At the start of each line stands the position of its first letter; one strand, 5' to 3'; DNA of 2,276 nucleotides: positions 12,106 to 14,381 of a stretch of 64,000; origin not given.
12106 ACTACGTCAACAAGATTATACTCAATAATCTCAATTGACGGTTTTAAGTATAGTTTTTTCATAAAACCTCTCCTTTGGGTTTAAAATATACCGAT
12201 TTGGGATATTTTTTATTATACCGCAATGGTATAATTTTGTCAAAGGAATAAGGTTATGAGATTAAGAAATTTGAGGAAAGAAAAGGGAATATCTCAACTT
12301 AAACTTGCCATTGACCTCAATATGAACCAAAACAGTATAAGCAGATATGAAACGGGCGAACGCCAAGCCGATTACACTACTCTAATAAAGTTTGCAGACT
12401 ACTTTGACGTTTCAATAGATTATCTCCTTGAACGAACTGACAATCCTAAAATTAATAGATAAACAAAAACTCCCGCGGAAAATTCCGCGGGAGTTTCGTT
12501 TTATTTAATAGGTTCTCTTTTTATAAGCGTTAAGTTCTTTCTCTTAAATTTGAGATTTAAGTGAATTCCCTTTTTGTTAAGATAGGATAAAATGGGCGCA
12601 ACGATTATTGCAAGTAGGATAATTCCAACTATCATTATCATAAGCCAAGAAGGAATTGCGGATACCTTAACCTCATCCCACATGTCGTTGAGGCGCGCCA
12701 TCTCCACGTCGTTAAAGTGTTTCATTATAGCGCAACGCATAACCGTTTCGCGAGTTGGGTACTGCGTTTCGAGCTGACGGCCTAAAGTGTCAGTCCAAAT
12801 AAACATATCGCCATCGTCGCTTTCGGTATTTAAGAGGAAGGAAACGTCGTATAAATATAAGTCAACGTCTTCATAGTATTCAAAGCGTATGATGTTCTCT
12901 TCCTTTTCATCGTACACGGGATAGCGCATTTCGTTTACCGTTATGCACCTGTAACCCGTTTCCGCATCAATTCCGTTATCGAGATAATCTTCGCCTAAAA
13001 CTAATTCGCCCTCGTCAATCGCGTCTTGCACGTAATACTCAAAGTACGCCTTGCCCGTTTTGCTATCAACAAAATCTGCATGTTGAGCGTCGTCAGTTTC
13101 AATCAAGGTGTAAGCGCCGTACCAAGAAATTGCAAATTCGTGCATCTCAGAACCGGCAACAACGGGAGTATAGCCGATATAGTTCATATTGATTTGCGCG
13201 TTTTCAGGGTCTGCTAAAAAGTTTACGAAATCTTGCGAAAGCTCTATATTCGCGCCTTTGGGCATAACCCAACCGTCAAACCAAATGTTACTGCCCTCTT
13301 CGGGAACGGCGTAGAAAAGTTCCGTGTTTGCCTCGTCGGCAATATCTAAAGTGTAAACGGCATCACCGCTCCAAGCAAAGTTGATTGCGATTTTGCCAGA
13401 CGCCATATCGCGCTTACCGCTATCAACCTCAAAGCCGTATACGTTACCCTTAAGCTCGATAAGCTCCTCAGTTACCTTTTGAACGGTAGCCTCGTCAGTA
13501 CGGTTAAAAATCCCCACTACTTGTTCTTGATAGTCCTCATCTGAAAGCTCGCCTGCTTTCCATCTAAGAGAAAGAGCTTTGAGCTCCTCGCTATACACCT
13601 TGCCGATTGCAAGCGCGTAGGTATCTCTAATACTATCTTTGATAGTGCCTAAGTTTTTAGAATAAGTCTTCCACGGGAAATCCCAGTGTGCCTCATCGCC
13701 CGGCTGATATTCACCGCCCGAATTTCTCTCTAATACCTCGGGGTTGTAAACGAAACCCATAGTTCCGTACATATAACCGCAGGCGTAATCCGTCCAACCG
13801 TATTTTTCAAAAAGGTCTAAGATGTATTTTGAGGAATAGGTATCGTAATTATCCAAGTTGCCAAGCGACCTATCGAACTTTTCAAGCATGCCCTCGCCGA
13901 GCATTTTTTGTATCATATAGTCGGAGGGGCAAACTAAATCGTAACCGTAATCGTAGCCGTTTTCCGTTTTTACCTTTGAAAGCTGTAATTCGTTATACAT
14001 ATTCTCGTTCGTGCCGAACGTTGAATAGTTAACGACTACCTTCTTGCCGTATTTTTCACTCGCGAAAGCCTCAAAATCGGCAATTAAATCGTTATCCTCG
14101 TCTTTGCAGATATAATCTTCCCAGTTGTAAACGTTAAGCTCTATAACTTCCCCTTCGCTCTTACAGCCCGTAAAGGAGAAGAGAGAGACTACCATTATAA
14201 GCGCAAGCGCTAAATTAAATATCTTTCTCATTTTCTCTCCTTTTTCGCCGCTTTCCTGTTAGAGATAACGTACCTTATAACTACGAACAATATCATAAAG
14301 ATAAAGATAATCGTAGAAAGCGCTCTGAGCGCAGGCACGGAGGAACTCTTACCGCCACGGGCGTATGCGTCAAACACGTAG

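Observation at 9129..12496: AT-rich 3.3-kb island bounded by near-identical 31-bp hairpin direct repeats, inserted between ppa and potD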

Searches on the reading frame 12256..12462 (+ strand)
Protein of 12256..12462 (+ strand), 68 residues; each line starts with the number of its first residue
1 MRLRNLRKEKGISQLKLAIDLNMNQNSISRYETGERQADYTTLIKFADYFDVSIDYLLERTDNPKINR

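Call 8: search_protein_families(library=pfam, max_evalue=1, proteins=[window:12256-12462:+])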
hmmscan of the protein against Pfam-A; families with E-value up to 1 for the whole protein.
window:12256-12462:+ (68 aa): 6 families
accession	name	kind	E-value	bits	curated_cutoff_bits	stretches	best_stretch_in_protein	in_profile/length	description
PF01381.28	HTH_3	-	9.3e-15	54.9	23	1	3-57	1-55/55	Helix-turn-helix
PF12844.13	HTH_19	-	8.8e-11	42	30.2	1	2-61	3-62/64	Helix-turn-helix domain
PF13560.12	HTH_31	-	3.2e-10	40.6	27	1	2-54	5-58/64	Helix-turn-helix domain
PF13443.12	HTH_26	-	2.9e-08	34.3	22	1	2-61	1-61/63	Cro/C1-type HTH DNA-binding domain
PF22495.2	HTH_92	-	0.013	15.2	27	1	4-35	1-32/45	RsaL-like HTH domain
PF13413.12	HTH_25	-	0.042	14.1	24.6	1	2-34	1-33/62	Helix-turn-helix domain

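Call 9: search_protein_families(library=ncbifam, max_evalue=1, proteins=[window:12256-12462:+])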
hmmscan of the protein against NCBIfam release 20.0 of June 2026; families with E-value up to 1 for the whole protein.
window:12256-12462:+ (68 aa): 20 families
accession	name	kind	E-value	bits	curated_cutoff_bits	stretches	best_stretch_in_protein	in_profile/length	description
NF041951.1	phage_RstR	subfamily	1.5e-15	57.4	80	1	2-65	6-69/108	RstR family transcriptional repressor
NF003162.0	PRK04140.1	equivalog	9.6e-07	28.1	263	1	2-54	130-182/317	transcriptional regulator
TIGR03830.1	CxxCG_CxxCG_HTH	subfamily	1.1e-06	28.5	61.8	1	3-38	70-107/127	type II TA system antitoxin MqsA family protein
NF052239.1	antitox_spr1629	equivalog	2.7e-06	26.7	335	1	2-61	6-65/377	spr1629 family repressor/antitoxin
NF038139.1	Reg_Aceta_RamB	equivalog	1.3e-05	24.1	700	1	2-60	6-64/465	acetate metabolism transcriptional regulator RamB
TIGR03070.1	couple_hipB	subfamily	2e-05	24.4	71.65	1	2-50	6-54/58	type II toxin-antitoxin system Y4mF family antitoxin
NF047948.1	male_kill_WMK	equivalog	7.6e-05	22.3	300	1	2-63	166-227/300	WO male-killing family protein Wmk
NF006015.0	PRK08154.1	subfamily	0.00039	19.7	204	1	2-63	34-95/314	anaerobic benzoate catabolism transcriptional regulator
NF007257.0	PRK09706.1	subfamily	0.00058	19.7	101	1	2-58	9-65/135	transcriptional repressor DicA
NF041575.1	antitoxPezA_Strep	equivalog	0.0015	18.5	290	1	3-53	6-56/158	type II toxin-antitoxin system antitoxin PezA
NF007271.0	PRK09726.1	equivalog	0.0015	18.4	79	1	3-55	17-69/88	type II toxin-antitoxin system antitoxin HipB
TIGR00270.2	TIGR00270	equivalog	0.002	18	110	1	2-53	79-130/159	multiprotein bridging factor aMBF1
NF058600.1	TransRegSco1979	equivalog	0.0077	15.3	350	1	2-50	12-60/280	Sco1979 family transcriptional regulator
NF007408.0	PRK09943.1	equivalog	0.013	15.1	211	1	2-59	11-68/185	HTH-type transcriptional regulator PuuR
NF038310.1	lysogeny_AimR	equivalog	0.022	13.8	70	1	4-51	2-49/365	AimR family lysis-lysogeny pheromone receptor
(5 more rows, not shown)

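Call 10: search_protein_families(library=padloc, max_evalue=1, proteins=[window:12256-12462:+])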
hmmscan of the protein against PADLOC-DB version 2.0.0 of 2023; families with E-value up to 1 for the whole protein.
window:12256-12462:+ (68 aa): 23 families
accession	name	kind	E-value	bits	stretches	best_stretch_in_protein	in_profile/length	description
PDLC02926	HTH_VI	-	8.9e-11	39.9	1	3-58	6-61/92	-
PDLC03954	RmrA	-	1.1e-08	32.4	1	2-65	14-77/380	-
PDLC03952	RmrA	-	1.6e-08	31.8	1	2-62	26-86/395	-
PDLC03951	RmrA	-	3.9e-08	30.7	1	2-63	12-73/400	-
PDLC04142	capH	-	6.1e-08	31.7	1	2-64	10-72/103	capH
PDLC03945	RmrA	-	1.3e-07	29.1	1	2-64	6-68/394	-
PDLC03947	RmrA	-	1.2e-06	25.6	1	2-63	15-76/383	-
PDLC03949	RmrA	-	1.4e-06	25.5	1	2-60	6-64/363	-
PDLC03956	RmrA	-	3.3e-06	24.4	1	2-62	12-73/399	-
PDLC03944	RmrA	-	1.2e-05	22.5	1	2-61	10-69/384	-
PDLC03948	RmrA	-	1.2e-05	22.4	1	2-60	12-70/397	-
PDLC03665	Control_protein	-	2e-05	22.7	1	2-62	12-73/77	control protein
PDLC03664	Control_protein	-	6.8e-05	21.3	1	2-53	17-68/74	control protein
PDLC04775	PDC-M69A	-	7.6e-05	21.2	1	8-64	17-73/113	-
PDLC03946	RmrA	-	0.00014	18.8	1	2-60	6-64/357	-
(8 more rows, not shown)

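Call 11: search_protein_families(library=phrogs, max_evalue=1, proteins=[window:12256-12462:+])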
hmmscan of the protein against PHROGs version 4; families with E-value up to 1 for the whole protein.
window:12256-12462:+ (68 aa): 44 families (the best 25 are shown)
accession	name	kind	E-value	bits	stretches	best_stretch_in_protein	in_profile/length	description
phrog_8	-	transcription regulation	1.8e-25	91.1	1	1-67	79-145/346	transcriptional regulator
phrog_4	-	transcription regulation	1e-12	48.8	1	2-65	140-199/400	transcriptional repressor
phrog_2967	-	transcription regulation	1.7e-12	48.4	1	2-60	14-72/225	transcriptional regulator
phrog_3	-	transcription regulation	2.3e-12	48.4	1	2-65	92-153/430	transcriptional repressor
phrog_2439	-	transcription regulation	2.8e-10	40.6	1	2-63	11-71/367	transcriptional regulator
phrog_2328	-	transcription regulation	2.7e-09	37.9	1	2-65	19-82/128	transcriptional repressor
phrog_5823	-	transcription regulation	4.5e-08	33.6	1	2-59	10-68/404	transcriptional regulator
phrog_1994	-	DNA, RNA and nucleotide metabolism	1.7e-07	32.4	1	2-62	3-63/170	DNA binding protein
phrog_1373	-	transcription regulation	2.8e-07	31.7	1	4-58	69-123/166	transcriptional regulator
phrog_34939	-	unknown function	3.1e-07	31.3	1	2-64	13-76/280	-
phrog_38027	-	transcription regulation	3e-06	28.3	1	3-55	73-125/143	transcriptional repressor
phrog_1124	-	transcription regulation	5e-06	27.2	1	3-50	13-59/177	transcriptional regulator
phrog_7241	-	transcription regulation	1.3e-05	26.3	1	3-58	66-121/122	transcriptional regulator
phrog_7396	-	unknown function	2e-05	25.4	1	23-66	43-86/227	-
phrog_27318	-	unknown function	4e-05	24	1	2-63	8-68/289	-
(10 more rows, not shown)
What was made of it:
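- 12256..12462 (+): 68-aa XRE/Cro-C1-type HTH regulator, divergent from the operon. call 8 (HTH_3, 9e-15), call 9, call 11 (phrog_8)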

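Call 60: find_encoding_contigs(protein=window:12256-12462:+, flank=6000, max_places=10)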
Protein window:12256-12462:+ (68 aa): 8 contigs read that carry it; 5 places shown.
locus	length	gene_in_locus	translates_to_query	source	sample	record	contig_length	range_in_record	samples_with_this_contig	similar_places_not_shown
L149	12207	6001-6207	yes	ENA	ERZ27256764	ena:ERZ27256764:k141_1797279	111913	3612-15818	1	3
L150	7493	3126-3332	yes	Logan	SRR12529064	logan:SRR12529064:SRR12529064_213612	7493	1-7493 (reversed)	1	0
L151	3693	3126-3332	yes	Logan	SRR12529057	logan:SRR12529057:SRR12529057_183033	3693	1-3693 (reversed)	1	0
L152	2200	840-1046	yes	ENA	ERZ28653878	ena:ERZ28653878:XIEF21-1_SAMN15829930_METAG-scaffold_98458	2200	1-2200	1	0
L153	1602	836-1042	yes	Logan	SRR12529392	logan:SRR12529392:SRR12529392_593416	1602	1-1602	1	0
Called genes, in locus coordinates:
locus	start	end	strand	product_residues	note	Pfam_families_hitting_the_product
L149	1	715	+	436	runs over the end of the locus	-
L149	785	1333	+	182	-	PF02545:Maf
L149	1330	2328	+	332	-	PF06723:MreB_Mbl, PF14450:FtsA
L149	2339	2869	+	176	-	PF00719:Pyrophosphatase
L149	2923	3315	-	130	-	-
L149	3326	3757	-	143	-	-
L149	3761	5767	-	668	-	PF13855:LRR_8 (faint), PF13306:LRR_5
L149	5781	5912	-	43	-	-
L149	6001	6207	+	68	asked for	PF01381:HTH_3, PF12844:HTH_19, PF13443:HTH_26, PF13560:HTH_31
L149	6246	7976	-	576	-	PF13416:SBP_bac_8, PF13343:SBP_bac_6 (weak)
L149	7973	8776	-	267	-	PF00528:BPD_transp_1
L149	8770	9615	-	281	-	PF00528:BPD_transp_1 (weak)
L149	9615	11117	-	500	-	PF00005:ABC_tran, PF08402:TOBE_2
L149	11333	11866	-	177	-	PF12844:HTH_19, PF13560:HTH_31, PF01381:HTH_3, PF07883:Cupin_2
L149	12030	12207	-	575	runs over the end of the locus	PF02837:Glyco_hydro_2_N, PF22666:Glyco_hydro_2_N2, PF00703:Glyco_hydro_2 (weak)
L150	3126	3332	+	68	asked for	PF01381:HTH_3, PF12844:HTH_19, PF13443:HTH_26, PF13560:HTH_31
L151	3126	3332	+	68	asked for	PF01381:HTH_3, PF12844:HTH_19, PF13443:HTH_26, PF13560:HTH_31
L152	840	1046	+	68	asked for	PF01381:HTH_3, PF12844:HTH_19, PF13443:HTH_26, PF13560:HTH_31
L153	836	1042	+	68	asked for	PF01381:HTH_3, PF12844:HTH_19, PF13443:HTH_26, PF13560:HTH_31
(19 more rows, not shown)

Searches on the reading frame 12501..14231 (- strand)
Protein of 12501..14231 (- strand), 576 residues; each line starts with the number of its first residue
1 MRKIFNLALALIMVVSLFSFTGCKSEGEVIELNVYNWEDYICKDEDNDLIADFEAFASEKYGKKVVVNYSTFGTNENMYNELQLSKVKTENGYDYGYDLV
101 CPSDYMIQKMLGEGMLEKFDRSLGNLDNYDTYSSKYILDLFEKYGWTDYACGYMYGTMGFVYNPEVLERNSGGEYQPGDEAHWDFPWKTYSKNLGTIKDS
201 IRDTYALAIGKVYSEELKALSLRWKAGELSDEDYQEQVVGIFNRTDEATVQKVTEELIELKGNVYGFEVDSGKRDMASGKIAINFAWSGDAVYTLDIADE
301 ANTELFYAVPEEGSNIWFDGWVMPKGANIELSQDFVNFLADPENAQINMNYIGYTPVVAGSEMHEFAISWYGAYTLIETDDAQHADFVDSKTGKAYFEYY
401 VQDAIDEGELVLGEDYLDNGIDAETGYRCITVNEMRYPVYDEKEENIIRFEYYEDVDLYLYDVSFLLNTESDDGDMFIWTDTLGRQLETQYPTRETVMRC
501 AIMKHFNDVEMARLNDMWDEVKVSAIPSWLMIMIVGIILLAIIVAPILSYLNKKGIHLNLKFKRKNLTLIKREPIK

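Call 8: search_protein_families(library=pfam, max_evalue=1, proteins=[window:12501-14231:-])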
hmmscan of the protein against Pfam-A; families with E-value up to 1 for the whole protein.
window:12501-14231:- (576 aa): 5 families
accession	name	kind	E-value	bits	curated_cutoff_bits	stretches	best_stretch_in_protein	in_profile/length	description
PF13416.11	SBP_bac_8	-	1.9e-18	67.7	27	1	56-362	6-266/279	Bacterial extracellular solute-binding protein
PF13343.11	SBP_bac_6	-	3.6e-09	36.9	24.6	1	240-360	112-220/245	Bacterial extracellular solute-binding protein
PF13531.11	SBP_bac_11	-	0.016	15.4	25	1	270-347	145-220/227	Bacterial extracellular solute-binding protein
PF23202.1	PAH_ZNF598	-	0.05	14.3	25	1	215-260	23-67/83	ZNF598 PAH domain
PF00520.37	Ion_trans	-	0.13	11.8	25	0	504-553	188-235/241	Ion transport protein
